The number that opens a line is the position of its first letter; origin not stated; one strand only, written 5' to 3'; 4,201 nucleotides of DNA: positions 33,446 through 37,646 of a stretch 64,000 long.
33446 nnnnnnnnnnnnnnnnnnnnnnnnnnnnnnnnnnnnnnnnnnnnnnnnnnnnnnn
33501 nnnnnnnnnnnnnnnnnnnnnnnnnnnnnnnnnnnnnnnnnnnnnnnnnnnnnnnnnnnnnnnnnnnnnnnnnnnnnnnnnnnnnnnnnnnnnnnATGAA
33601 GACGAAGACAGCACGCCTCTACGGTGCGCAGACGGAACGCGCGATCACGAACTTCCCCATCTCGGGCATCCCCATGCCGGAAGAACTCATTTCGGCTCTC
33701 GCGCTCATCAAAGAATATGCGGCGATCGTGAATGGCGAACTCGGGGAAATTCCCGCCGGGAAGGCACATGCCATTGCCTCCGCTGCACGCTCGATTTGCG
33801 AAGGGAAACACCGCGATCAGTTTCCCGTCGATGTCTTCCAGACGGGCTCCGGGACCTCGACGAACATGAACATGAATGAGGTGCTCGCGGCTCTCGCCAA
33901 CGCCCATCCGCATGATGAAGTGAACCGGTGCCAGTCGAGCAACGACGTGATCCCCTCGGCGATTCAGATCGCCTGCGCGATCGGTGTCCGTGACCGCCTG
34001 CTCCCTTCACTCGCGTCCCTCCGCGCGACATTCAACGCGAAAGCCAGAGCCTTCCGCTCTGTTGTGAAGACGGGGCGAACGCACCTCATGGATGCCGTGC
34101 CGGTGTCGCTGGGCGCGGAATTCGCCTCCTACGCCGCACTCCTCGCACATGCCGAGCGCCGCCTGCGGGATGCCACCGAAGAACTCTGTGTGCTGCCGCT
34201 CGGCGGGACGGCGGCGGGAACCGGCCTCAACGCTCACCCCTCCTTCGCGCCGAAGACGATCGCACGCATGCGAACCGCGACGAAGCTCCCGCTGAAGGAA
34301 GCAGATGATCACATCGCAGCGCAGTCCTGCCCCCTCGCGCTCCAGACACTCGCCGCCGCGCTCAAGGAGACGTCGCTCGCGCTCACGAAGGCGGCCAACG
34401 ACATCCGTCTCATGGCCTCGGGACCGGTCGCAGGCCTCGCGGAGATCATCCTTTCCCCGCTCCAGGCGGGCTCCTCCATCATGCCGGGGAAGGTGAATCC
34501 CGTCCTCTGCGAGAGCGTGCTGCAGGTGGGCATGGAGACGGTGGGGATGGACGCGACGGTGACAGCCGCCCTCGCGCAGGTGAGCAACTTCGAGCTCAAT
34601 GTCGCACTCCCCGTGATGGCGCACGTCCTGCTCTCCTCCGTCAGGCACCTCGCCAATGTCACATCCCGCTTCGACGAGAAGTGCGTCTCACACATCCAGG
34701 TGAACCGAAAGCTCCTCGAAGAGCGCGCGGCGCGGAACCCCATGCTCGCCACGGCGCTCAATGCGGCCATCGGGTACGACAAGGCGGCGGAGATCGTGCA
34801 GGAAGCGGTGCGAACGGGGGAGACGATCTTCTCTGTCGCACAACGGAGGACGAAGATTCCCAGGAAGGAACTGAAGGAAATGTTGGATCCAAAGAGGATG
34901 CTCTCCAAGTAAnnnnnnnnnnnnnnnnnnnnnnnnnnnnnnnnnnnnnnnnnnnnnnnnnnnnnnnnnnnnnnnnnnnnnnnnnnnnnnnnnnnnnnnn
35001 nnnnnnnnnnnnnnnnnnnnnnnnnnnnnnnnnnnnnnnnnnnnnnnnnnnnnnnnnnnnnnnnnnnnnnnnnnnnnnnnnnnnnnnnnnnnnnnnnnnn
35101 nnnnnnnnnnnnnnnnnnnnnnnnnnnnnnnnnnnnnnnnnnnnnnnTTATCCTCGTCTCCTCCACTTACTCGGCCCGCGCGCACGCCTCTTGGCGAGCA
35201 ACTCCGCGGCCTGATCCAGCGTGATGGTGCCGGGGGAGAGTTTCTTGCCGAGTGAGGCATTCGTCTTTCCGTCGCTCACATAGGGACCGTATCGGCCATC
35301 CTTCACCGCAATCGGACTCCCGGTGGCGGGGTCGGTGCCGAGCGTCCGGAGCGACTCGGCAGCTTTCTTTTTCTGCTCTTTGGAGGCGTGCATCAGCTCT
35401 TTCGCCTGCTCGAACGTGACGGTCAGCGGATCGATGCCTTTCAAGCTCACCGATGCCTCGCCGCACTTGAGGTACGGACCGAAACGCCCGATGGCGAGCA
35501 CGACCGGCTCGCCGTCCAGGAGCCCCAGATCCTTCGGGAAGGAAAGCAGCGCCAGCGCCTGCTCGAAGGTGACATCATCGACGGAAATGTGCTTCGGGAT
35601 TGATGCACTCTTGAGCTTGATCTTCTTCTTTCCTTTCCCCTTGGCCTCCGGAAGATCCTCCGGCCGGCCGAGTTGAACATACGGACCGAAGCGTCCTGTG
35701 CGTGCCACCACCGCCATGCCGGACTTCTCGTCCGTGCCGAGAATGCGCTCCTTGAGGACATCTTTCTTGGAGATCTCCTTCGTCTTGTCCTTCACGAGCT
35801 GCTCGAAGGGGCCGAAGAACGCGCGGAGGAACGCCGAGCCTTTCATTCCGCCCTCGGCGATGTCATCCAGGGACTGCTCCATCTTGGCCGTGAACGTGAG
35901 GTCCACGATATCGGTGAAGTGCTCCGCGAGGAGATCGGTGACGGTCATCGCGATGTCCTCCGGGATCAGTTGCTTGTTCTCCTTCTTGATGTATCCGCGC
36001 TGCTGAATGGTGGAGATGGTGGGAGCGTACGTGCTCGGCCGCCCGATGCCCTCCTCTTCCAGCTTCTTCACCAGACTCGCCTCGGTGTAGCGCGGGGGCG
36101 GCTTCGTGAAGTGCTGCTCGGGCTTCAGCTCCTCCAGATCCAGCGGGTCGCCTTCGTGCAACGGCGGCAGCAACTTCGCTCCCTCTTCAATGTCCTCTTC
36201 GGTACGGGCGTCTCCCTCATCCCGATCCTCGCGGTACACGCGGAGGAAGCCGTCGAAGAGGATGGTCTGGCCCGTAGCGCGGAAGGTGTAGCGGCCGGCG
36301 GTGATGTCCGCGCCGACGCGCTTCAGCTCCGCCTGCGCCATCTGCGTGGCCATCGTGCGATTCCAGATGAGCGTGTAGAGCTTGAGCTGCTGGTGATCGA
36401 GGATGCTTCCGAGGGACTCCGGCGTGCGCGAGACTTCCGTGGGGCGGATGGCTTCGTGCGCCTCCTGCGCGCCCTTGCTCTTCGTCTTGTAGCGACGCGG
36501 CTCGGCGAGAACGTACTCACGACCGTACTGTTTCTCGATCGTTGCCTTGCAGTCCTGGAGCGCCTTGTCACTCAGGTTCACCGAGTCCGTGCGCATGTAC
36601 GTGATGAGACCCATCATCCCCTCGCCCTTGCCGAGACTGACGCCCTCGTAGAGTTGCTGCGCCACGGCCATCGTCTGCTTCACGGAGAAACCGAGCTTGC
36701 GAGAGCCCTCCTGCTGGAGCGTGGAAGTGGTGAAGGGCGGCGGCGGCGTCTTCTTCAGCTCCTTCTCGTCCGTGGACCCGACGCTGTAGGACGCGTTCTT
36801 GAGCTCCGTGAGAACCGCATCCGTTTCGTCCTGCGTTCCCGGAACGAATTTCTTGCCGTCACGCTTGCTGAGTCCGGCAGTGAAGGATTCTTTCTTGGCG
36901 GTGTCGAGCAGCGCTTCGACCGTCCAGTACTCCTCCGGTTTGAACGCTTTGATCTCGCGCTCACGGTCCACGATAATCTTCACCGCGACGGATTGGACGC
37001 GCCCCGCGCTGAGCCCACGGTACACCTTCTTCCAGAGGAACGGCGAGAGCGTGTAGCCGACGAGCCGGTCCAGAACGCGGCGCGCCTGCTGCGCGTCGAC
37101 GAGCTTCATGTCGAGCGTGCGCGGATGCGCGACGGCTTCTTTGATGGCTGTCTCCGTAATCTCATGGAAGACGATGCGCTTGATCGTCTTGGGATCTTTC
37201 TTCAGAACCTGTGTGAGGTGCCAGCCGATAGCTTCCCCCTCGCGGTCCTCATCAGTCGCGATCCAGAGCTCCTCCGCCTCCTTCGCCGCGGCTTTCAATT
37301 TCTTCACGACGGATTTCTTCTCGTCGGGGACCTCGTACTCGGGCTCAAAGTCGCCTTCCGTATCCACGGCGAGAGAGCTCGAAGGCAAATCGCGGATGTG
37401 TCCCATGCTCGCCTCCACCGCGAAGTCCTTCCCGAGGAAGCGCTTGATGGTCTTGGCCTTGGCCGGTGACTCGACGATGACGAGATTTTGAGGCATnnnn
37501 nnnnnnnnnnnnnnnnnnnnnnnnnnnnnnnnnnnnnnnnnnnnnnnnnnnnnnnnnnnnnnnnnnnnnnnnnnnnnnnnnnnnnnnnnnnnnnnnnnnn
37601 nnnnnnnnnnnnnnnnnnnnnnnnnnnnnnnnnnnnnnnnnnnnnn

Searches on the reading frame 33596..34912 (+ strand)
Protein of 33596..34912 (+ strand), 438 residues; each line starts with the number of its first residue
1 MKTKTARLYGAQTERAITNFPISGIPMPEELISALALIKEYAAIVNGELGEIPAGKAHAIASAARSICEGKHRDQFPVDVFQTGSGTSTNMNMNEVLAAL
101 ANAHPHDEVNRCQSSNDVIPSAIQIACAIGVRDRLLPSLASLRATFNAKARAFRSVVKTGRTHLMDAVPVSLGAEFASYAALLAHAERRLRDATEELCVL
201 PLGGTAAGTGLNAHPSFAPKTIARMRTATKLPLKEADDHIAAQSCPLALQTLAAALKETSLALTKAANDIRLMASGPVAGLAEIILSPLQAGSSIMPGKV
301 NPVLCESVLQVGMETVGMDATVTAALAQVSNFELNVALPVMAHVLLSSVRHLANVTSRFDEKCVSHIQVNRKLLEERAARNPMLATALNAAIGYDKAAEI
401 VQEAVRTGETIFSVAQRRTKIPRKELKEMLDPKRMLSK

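Call 71: search_protein_families(library=pfam, proteins=[window:33596-34912:+], max_evalue=0.0001)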
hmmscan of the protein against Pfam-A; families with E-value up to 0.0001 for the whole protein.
window:33596-34912:+ (438 aa): 2 families
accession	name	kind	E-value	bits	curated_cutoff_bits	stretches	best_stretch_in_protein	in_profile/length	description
PF00206.25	Lyase_1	-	2.7e-80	270.5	27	1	3-316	5-311/312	Lyase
PF10415.14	FumaraseC_C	-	4.7e-16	59.4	32.5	1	384-436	1-53/54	Fumarase C C-terminus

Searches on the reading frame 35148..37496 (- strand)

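Call 71: search_protein_families(library=pfam, proteins=[window:35148-37496:-], max_evalue=0.0001)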
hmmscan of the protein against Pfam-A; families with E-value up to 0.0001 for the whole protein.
window:35148-37496:- (782 aa): 3 families
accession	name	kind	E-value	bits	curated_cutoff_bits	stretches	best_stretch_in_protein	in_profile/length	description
PF01131.25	Topoisom_bac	-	4.3e-129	431.6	35.1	1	128-557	2-410/411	DNA topoisomerase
PF13368.11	Toprim_C_rpt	-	1.7e-49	165.9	22.3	3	722-774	1-53/57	Topoisomerase C-terminal repeat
PF01751.28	Toprim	-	3.7e-23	81.9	23.1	1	5-113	2-96/96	Toprim domain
